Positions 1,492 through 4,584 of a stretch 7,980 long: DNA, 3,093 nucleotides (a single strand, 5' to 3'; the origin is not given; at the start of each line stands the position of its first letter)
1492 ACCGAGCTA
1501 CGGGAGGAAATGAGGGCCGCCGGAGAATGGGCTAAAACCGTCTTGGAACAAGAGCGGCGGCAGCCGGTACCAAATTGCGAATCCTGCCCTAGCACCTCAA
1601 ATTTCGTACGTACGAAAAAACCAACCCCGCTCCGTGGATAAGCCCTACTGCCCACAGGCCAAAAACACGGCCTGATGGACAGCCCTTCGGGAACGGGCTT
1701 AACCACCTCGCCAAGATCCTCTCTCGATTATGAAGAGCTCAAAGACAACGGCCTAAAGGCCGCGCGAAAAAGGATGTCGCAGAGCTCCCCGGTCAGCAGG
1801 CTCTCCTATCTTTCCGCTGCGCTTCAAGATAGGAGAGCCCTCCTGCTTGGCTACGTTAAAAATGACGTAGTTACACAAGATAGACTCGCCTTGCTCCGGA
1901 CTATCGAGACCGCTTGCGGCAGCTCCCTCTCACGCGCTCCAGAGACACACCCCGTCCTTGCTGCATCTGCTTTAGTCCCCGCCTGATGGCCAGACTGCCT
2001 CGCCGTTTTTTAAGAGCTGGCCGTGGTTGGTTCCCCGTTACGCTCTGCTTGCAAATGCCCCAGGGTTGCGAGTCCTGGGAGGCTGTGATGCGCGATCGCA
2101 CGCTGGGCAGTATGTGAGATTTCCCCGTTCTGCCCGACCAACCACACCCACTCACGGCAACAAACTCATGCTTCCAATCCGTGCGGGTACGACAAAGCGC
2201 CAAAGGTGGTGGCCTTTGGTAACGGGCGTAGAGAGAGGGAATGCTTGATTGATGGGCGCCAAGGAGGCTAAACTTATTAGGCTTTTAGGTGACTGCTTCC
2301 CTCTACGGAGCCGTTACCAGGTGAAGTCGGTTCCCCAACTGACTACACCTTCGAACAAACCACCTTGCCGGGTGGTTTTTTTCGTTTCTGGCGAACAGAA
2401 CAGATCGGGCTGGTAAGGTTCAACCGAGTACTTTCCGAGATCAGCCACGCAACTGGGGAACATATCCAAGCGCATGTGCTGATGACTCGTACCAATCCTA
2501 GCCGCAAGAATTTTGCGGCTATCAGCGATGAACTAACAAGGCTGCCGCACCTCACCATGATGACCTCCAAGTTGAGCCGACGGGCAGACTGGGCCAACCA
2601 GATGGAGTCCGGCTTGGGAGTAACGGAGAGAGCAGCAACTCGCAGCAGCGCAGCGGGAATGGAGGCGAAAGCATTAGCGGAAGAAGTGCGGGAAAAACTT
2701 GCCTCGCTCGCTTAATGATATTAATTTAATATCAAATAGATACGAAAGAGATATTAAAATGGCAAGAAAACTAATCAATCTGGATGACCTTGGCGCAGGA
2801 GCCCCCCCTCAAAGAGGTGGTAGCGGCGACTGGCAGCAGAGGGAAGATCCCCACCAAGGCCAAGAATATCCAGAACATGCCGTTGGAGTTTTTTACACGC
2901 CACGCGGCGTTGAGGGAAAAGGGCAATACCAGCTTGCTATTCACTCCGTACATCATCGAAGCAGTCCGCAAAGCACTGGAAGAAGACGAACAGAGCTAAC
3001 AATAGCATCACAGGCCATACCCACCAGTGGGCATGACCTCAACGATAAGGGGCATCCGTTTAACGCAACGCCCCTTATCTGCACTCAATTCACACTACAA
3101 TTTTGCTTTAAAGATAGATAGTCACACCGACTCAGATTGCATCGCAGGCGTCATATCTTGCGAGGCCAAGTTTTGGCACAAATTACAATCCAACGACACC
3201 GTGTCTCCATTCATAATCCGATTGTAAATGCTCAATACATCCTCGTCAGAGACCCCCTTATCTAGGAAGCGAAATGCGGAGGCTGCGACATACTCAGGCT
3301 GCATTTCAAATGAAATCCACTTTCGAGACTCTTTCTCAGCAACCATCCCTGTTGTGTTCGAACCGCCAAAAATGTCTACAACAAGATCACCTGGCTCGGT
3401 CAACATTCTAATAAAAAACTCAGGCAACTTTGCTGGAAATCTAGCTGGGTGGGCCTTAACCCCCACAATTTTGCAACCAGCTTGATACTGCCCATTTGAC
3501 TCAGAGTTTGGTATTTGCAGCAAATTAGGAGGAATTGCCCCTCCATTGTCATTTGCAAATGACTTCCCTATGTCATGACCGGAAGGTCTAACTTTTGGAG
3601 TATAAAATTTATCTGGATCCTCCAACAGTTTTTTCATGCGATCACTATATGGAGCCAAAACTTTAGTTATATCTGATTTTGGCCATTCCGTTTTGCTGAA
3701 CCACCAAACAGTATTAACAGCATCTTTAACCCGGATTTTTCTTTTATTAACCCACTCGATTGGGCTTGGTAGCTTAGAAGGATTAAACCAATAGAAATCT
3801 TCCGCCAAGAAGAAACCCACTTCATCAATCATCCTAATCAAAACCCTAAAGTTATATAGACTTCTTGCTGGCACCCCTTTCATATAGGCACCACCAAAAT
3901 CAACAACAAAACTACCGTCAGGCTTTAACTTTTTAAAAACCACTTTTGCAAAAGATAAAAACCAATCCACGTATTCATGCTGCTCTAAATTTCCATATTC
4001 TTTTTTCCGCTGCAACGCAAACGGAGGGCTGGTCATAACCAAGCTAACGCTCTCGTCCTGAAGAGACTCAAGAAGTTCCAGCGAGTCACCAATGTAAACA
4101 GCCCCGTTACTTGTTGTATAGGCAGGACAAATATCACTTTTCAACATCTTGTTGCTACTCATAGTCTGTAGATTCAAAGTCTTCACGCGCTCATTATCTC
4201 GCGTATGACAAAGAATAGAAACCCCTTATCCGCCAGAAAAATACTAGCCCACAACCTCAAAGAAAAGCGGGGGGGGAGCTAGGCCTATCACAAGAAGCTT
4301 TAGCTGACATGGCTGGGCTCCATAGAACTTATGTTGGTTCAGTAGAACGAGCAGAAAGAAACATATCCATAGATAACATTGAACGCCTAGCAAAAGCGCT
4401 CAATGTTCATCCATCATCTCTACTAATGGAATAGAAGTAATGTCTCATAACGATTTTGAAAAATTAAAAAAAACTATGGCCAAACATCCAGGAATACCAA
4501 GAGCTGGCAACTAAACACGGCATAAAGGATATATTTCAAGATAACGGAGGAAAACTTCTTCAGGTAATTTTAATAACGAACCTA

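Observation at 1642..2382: Non-coding block of about 740 nt with covarying helices and an intrinsic terminator is a candidate large structured RNA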

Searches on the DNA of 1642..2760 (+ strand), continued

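Call 25: get_annotated_region(hit=H48, flank=600)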
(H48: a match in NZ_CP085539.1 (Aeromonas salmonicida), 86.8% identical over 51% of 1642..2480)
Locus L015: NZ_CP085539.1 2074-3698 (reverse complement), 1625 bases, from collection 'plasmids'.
description: Aeromonas salmonicida subsp. salmonicida strain 890054 plasmid pAsa2, complete sequence
organism: Aeromonas salmonicida (NCBI taxid 29491)
taxonomy: Bacteria; Pseudomonadota; Gammaproteobacteria; Aeromonadales; Aeromonadaceae; Aeromonas; Aeromonas salmonicida
host: -; source: Brook charr; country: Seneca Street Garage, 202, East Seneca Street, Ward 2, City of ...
typing (MOB-suite, as given by PLSDB): mobilizable; relaxase MOBP
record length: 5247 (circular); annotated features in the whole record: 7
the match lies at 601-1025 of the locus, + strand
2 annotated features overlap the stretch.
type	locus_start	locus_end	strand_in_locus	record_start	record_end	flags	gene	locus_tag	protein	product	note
CDS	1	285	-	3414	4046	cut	-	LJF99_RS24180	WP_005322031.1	helix-turn-helix domain-containing protein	-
CDS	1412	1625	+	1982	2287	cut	-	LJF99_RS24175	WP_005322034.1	hypothetical protein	-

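Call 26: get_annotated_region(hit=H49, flank=700)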
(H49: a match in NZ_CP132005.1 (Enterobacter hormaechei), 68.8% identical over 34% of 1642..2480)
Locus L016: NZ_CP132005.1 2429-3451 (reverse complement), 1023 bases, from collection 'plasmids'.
description: Enterobacter hormaechei strain MRSN791417 plasmid pMRSN791417_2, complete sequence
organism: Enterobacter hormaechei (NCBI taxid 158836)
taxonomy: Bacteria; Pseudomonadota; Gammaproteobacteria; Enterobacterales; Enterobacteriaceae; Enterobacter; Enterobacter hormaechei
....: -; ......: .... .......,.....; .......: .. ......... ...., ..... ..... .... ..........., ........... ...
typing (MOB-suite, as given by PLSDB): non-mobilizable; replicon rep_cluster_2335
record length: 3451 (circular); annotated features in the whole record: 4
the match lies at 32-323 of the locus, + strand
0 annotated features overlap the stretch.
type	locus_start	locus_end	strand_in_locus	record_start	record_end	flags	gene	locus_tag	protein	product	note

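Call 58: search_dna_similar(query=window:2386-2760:+, collection=plasmids, mode=distant, max_rows=15)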
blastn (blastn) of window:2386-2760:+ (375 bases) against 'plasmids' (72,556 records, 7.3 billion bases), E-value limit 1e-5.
Records with a match: 8; places in all: 9; records where one place covers at least 80% of the query: 7.
Best place of each record, by identity: 90-95% 5; 80-90% 3.
By first word of the organism name: Aeromonas 7; Citrobacter 1.
By predicted mobility (MOB-suite, as given by PLSDB): mobilizable 5; non-mobilizable 3.
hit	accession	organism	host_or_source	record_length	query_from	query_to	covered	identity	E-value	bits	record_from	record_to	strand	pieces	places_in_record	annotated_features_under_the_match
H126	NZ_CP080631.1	Aeromonas veronii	Homo sapiens,feces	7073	10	370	96%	90.9%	1e-139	503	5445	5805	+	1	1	ParA family protein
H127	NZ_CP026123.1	Aeromonas sp. ASNIH5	-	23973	10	370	96%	90.3%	6e-137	494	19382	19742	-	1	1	ParA family protein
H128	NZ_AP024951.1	Aeromonas caviae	-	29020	10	370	96%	90.3%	6e-137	494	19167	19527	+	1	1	ParA family protein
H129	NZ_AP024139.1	Aeromonas caviae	-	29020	10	370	96%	90.3%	6e-137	494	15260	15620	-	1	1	ParA family protein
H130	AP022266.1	Aeromonas veronii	-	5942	10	370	96%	90.0%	8e-136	489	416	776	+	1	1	chromosome partitioning protein ParA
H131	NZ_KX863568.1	Citrobacter freundii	environmental; wetland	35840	10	375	98%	86.1%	6e-118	431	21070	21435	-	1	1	ParA family protein | hypothetical protein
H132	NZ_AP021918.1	Aeromonas sp. WP2-W18-CRE-05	-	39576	10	375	98%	85.0%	2e-112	413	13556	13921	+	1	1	ParA family protein | hypothetical protein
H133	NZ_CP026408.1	Aeromonas sp. ASNIH2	-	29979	72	370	80%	89.6%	1e-108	400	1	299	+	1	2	none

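Call 70: search_rna_families(sources=[L017, L010, L015, L003, L014, L002], threshold=gathering)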
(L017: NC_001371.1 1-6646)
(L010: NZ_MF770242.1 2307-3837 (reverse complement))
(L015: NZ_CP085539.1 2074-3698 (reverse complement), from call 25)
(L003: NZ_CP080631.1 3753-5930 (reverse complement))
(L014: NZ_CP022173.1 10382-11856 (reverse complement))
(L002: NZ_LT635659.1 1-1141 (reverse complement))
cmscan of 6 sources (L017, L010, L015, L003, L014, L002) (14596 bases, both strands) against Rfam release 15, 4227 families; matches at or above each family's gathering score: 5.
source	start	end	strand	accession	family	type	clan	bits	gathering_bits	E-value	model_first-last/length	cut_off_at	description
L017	645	749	-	RF00106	RNAI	Gene; antisense;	-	73.8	47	2.8e-12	1-102/102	no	RNAI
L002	408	508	-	RF00106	RNAI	Gene; antisense;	-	62.2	47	1.3e-09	1-102/102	no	RNAI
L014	1034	1134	+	RF00106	RNAI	Gene; antisense;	-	61.5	47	1.8e-09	1-102/102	no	RNAI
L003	1037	1139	-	RF00106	RNAI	Gene; antisense;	-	57.8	47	1.3e-08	1-102/102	no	RNAI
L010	1031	1134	+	RF00106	RNAI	Gene; antisense;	-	55.8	47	3.8e-08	1-102/102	no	RNAI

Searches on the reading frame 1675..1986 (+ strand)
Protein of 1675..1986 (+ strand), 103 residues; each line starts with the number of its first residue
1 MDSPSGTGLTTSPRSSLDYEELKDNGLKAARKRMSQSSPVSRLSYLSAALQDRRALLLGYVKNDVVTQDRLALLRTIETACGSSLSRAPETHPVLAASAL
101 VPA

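Call 61: search_protein_families(library=ncbifam, proteins=[window:1675-1986:+], max_evalue=1)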
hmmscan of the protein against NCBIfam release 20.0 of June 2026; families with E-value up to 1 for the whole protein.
window:1675-1986:+ (103 aa): 0 families

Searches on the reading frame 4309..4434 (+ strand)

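Call 53: search_protein_families(library=pfam, proteins=[window:4309-4434:+], max_evalue=0.01)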
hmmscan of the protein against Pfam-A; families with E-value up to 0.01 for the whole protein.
window:4309-4434:+ (41 aa): 2 families
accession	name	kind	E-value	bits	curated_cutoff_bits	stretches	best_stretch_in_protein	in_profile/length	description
PF01381.28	HTH_3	-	1.4e-08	35.1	23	1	1-36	18-53/55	Helix-turn-helix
PF13560.12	HTH_31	-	0.002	18.8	27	1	2-36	24-59/64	Helix-turn-helix domain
